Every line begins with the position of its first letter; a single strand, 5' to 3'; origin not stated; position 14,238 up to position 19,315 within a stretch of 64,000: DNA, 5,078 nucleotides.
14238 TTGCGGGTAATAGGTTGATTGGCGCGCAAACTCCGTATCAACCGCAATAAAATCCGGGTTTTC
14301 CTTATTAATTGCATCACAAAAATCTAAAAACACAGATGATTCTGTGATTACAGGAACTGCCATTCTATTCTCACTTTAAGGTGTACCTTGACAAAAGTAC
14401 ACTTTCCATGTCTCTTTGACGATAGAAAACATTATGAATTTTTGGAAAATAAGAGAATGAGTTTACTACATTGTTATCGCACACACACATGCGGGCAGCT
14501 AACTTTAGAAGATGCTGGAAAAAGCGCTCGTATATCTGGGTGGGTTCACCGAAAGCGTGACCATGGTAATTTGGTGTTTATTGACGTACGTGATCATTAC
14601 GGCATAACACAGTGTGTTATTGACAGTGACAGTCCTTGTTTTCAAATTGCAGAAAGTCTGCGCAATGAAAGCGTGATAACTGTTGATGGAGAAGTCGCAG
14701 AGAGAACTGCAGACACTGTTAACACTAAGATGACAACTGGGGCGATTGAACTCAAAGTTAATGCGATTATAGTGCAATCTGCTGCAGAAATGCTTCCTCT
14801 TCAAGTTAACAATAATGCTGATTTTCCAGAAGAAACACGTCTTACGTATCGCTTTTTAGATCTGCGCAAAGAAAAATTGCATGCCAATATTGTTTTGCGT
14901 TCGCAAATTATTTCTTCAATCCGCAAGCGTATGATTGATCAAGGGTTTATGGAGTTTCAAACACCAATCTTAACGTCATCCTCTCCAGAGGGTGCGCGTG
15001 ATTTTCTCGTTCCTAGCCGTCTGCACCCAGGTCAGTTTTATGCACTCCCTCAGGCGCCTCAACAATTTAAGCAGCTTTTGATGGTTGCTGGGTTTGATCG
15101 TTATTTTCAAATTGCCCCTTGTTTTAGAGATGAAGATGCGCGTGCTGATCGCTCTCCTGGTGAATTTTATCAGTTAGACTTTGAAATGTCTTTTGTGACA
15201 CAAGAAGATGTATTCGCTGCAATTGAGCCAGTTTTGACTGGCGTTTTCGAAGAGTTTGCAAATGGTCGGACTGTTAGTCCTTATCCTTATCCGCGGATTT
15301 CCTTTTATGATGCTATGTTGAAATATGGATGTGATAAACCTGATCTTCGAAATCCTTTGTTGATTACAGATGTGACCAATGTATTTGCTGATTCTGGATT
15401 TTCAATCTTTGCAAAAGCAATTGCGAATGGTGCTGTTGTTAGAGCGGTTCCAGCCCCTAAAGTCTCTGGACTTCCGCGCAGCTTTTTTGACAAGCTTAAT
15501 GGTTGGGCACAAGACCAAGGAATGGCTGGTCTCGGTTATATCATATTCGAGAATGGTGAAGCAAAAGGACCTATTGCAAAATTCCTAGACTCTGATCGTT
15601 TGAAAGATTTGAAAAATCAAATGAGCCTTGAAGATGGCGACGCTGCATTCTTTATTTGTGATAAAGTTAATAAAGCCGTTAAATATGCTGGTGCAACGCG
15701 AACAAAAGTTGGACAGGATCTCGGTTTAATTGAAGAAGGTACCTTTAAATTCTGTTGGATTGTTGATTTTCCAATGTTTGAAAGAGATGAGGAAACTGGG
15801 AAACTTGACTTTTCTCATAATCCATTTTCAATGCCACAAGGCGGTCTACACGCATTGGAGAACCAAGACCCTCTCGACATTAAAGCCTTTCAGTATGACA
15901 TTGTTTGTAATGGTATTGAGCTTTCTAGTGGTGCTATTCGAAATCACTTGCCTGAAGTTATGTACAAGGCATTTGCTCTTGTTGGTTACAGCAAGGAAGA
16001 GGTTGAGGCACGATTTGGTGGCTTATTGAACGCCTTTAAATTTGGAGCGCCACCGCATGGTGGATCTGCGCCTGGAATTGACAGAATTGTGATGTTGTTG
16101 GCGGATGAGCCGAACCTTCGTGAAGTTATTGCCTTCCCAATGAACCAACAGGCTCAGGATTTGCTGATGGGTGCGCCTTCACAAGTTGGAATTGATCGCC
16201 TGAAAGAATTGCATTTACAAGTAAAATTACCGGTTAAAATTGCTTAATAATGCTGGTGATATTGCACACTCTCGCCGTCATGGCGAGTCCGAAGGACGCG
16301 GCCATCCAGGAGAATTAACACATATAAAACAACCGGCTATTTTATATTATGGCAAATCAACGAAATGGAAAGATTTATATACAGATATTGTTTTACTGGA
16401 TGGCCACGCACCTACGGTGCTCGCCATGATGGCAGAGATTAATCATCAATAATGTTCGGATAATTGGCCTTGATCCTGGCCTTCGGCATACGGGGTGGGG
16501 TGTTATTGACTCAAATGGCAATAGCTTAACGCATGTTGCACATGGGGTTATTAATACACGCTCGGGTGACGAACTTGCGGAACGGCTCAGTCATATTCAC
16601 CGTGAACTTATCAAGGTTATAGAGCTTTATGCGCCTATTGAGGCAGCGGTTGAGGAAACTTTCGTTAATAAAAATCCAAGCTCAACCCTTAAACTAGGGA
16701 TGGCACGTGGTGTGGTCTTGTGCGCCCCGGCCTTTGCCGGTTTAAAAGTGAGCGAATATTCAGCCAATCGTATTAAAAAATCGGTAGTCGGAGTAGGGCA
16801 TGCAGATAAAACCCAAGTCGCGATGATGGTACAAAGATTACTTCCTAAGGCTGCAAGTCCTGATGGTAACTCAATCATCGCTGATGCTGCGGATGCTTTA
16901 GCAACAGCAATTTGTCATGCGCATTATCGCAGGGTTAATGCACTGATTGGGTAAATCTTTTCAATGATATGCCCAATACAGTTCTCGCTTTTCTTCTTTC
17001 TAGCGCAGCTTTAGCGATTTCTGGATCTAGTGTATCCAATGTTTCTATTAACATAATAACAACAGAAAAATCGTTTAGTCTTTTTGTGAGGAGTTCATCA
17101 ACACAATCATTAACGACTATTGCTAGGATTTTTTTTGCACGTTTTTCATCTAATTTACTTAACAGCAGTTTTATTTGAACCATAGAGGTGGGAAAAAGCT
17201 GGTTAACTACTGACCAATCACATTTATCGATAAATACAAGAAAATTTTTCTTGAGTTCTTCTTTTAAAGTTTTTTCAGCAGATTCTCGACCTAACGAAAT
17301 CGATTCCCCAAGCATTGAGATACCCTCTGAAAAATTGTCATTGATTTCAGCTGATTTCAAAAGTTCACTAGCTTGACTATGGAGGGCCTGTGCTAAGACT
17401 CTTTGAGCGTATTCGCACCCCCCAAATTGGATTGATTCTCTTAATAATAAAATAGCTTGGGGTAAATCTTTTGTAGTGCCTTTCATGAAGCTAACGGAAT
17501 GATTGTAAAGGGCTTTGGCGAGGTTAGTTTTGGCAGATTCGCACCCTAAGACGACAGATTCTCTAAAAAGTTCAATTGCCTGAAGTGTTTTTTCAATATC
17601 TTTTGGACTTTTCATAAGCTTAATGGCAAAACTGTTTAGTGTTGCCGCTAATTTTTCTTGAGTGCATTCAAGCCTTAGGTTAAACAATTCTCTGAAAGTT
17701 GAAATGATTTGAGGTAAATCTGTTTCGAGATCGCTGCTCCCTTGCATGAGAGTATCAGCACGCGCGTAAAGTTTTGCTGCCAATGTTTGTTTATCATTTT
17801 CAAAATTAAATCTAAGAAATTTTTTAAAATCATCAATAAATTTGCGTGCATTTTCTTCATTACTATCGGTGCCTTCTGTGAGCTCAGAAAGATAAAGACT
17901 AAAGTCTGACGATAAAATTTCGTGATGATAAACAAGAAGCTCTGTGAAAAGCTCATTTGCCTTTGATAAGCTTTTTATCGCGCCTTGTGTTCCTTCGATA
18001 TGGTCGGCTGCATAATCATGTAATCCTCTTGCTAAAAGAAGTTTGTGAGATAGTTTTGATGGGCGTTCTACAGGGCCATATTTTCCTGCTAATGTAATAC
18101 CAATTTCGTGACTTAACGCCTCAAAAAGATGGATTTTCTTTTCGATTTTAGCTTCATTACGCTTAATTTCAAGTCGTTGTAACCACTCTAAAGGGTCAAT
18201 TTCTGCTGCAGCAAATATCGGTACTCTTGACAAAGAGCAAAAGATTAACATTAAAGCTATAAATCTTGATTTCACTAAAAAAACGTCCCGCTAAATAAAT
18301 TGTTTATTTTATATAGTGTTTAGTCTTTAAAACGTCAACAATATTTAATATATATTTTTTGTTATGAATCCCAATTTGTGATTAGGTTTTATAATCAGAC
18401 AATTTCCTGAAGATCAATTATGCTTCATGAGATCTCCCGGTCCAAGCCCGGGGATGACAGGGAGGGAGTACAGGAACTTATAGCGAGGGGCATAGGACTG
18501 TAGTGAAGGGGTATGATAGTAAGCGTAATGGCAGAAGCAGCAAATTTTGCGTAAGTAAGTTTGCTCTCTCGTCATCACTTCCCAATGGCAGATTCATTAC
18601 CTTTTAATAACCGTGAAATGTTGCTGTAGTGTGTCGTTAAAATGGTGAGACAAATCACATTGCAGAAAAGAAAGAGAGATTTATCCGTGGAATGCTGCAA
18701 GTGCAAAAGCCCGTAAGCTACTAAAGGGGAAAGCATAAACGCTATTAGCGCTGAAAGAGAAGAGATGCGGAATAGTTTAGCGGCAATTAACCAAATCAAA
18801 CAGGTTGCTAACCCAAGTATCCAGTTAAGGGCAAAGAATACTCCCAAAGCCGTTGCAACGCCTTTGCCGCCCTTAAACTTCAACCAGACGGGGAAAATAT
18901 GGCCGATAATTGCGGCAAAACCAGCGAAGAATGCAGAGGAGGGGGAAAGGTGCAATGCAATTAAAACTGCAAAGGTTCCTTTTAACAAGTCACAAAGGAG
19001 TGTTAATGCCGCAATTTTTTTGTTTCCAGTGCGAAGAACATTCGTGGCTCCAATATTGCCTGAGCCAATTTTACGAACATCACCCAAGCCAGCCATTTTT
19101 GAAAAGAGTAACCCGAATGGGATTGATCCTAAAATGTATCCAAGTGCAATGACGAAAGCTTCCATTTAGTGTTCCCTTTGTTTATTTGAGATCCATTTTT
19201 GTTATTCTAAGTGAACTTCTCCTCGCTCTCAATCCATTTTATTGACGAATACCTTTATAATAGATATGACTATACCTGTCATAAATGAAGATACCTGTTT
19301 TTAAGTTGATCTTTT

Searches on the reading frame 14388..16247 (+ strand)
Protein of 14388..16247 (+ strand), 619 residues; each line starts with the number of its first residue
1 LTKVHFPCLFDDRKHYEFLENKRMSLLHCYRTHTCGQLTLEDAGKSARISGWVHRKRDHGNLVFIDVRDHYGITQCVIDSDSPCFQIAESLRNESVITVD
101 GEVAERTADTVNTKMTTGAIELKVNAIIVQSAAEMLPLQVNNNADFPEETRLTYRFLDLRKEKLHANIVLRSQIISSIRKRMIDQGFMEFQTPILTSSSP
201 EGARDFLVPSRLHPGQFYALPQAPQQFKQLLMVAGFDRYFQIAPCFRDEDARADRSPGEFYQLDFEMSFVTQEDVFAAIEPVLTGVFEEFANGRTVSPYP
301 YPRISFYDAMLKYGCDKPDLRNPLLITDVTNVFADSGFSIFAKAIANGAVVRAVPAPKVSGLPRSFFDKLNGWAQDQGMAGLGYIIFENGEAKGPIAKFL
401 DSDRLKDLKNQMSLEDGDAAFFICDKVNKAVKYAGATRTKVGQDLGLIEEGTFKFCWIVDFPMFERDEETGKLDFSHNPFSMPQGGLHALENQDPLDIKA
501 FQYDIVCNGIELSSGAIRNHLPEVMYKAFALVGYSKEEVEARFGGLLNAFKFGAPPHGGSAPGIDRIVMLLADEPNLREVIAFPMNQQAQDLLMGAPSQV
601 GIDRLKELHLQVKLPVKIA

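Call 60: search_protein_families(library=pfam, proteins=[window:14388-16247:+], max_evalue=0.001)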
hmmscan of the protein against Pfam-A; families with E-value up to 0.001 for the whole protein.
window:14388-16247:+ (619 aa): 3 families
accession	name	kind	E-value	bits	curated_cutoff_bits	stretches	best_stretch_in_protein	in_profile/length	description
PF00152.25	tRNA-synt_2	-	3e-109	365.3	25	1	148-587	2-308/308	tRNA synthetases class II (D, K and N)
PF02938.19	GAD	-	1.6e-17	64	23.4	1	341-433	1-94/95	GAD domain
PF01336.31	tRNA_anti-codon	-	4.5e-15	55.8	27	1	48-127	2-72/75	OB-fold nucleic acid binding domain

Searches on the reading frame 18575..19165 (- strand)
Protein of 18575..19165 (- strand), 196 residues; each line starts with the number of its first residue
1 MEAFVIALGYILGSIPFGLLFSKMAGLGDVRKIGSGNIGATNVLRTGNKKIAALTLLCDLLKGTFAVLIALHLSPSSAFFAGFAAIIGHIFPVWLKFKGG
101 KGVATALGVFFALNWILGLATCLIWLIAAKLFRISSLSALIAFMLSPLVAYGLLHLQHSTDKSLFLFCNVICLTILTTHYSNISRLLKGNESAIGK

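Call 60: search_protein_families(library=pfam, proteins=[window:18575-19165:-], max_evalue=0.001)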
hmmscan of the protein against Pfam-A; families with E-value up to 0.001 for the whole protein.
window:18575-19165:- (196 aa): 1 family
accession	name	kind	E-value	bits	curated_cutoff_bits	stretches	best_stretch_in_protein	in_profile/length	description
PF02660.20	G3P_acyltransf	-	2.2e-52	177.9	24.1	1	8-186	1-164/164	Glycerol-3-phosphate acyltransferase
